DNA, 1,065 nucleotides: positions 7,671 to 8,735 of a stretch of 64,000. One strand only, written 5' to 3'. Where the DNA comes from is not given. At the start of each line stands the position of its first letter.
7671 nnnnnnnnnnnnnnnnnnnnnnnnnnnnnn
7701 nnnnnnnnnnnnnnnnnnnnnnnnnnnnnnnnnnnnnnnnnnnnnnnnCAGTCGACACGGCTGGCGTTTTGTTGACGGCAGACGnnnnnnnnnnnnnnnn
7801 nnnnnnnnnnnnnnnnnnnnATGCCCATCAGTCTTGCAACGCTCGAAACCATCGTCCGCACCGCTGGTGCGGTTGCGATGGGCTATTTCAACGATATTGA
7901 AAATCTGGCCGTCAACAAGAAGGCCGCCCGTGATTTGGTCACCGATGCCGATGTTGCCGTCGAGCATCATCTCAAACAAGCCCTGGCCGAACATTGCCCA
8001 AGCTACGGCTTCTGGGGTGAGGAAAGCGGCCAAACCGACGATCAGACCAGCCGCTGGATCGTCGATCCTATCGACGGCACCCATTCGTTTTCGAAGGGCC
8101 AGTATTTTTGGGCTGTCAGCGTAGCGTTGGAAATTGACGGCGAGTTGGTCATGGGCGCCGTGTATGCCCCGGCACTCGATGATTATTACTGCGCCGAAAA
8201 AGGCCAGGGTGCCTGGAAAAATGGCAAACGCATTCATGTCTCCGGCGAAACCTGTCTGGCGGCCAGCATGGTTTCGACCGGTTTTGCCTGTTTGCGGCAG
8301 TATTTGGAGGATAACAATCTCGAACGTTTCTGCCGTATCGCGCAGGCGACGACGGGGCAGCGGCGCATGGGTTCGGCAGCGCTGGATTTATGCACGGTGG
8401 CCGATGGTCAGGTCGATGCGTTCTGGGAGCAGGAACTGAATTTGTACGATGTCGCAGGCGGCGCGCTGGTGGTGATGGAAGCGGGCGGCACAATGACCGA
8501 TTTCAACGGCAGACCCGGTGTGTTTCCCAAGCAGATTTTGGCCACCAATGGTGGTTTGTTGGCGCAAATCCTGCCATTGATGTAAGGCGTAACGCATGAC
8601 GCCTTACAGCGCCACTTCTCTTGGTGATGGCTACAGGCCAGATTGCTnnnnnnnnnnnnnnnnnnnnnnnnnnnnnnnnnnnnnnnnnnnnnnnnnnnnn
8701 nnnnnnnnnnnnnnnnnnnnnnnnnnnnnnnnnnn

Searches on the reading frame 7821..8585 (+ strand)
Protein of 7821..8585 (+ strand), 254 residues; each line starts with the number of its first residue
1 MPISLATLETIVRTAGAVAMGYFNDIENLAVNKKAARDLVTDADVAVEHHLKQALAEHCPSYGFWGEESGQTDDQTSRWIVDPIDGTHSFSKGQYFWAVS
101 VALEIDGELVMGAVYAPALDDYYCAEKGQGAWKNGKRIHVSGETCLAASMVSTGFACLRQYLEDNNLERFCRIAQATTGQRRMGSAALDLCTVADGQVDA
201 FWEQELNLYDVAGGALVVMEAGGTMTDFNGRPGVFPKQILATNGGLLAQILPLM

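Call 70: search_protein_families(library=pfam, proteins=[window:7821-8585:+])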
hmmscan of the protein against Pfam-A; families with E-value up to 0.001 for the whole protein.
window:7821-8585:+ (254 aa): 1 family
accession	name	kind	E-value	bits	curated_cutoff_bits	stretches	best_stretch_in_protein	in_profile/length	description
PF00459.30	Inositol_P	-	1.8e-57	195.3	27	1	8-238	9-248/271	Inositol monophosphatase family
